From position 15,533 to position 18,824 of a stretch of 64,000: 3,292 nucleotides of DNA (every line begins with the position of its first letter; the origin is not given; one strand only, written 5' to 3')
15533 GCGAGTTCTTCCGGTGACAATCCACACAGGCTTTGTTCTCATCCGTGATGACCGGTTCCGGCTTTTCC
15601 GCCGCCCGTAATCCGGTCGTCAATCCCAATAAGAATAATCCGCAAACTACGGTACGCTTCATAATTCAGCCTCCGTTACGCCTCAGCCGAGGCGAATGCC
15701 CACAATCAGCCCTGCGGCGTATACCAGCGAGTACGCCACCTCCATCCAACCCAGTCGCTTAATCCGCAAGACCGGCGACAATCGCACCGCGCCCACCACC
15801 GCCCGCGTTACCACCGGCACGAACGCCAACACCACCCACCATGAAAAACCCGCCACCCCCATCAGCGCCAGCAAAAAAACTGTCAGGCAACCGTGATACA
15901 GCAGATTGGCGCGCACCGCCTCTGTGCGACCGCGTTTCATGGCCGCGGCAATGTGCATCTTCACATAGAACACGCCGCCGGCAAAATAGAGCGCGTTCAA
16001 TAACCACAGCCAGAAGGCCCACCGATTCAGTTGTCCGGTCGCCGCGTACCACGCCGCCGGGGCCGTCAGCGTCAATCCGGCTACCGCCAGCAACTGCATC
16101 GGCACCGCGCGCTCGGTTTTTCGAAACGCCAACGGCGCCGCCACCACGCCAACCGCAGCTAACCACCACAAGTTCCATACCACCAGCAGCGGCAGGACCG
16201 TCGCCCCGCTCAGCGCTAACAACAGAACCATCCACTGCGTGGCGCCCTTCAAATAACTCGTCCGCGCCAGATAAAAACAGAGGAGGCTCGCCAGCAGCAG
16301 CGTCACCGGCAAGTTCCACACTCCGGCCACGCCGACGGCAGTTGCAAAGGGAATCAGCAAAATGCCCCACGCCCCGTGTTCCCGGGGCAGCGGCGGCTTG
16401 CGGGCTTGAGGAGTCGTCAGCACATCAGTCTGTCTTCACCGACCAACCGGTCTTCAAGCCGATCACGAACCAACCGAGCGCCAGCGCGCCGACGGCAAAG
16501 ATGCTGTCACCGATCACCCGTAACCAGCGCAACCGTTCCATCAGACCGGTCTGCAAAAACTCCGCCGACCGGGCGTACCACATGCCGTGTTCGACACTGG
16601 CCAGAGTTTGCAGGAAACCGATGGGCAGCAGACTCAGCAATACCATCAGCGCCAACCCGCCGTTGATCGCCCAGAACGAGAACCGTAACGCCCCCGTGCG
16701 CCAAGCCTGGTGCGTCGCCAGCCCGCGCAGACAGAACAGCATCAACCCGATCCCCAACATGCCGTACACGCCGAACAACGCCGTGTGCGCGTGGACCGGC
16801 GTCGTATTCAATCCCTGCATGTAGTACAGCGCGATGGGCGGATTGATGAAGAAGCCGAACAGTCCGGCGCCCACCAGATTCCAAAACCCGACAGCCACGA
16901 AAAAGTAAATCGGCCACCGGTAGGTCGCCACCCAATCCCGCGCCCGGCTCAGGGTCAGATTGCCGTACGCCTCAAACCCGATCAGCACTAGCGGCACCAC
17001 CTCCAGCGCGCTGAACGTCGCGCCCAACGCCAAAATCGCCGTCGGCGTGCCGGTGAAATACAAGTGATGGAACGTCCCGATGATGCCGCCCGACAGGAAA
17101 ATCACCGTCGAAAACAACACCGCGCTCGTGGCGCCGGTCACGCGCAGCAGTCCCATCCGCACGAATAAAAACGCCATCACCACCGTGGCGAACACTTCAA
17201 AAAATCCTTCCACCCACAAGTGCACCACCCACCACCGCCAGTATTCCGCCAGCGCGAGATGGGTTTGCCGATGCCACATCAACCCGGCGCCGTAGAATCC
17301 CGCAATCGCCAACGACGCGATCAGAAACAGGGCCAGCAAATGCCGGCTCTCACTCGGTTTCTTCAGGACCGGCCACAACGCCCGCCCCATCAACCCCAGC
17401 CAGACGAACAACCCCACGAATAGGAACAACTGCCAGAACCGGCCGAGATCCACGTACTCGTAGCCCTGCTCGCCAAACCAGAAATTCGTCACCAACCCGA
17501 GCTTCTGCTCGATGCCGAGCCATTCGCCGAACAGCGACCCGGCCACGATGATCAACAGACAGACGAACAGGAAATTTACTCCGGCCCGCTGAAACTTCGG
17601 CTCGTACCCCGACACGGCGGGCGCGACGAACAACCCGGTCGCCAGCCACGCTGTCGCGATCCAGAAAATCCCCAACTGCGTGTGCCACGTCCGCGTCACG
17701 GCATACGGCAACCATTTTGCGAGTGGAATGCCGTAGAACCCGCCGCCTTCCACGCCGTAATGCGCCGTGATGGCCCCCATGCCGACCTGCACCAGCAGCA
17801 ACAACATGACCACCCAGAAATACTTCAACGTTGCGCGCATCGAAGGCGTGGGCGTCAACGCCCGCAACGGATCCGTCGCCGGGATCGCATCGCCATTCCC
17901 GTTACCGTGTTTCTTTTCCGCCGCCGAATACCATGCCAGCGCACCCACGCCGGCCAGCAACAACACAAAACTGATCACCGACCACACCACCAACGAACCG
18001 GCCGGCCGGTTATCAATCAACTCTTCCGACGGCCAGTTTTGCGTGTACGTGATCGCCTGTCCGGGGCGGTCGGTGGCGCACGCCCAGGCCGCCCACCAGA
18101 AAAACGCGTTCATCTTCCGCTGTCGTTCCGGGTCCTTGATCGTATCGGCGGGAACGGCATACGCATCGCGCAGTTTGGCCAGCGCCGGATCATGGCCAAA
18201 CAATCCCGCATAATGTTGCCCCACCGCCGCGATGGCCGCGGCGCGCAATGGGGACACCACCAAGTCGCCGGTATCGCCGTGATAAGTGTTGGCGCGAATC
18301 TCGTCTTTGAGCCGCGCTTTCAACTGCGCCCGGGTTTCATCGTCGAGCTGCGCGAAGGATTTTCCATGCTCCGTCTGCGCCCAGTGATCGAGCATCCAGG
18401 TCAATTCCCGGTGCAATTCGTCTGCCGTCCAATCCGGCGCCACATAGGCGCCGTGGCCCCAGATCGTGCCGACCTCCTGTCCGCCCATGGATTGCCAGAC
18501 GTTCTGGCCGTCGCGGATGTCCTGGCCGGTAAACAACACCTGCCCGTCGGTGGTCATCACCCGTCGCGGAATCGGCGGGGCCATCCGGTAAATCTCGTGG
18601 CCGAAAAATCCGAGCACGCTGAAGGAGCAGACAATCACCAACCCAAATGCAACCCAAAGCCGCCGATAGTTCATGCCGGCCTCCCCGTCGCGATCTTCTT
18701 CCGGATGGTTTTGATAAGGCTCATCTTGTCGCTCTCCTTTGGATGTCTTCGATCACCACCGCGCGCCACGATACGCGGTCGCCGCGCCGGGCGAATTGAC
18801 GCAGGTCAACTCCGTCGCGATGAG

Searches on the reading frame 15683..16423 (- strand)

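Call 70: search_protein_families(library=pfam, proteins=[window:15683-16423:-], max_evalue=0.001)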
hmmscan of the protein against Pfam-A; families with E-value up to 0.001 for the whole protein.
window:15683-16423:- (246 aa): 1 family
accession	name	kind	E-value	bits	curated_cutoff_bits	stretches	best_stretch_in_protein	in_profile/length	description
PF14256.11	YwiC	-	9.8e-09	36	25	1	12-124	1-125/126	YwiC-like protein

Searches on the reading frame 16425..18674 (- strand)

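Call 70: search_protein_families(library=pfam, proteins=[window:16425-18674:-], max_evalue=0.001)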
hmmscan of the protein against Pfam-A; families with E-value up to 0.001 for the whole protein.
window:16425-18674:- (749 aa): 2 families
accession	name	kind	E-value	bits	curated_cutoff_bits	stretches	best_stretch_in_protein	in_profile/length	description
PF22085.1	NorB_cytochrome_c-like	-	8.2e-72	241.8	29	1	36-215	1-180/181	Nitric oxide reductase subunit B, cytochrome c-like domain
PF00115.25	COX1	-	6.7e-56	190.4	34.8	1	281-724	2-435/436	Cytochrome C and Quinol oxidase polypeptide I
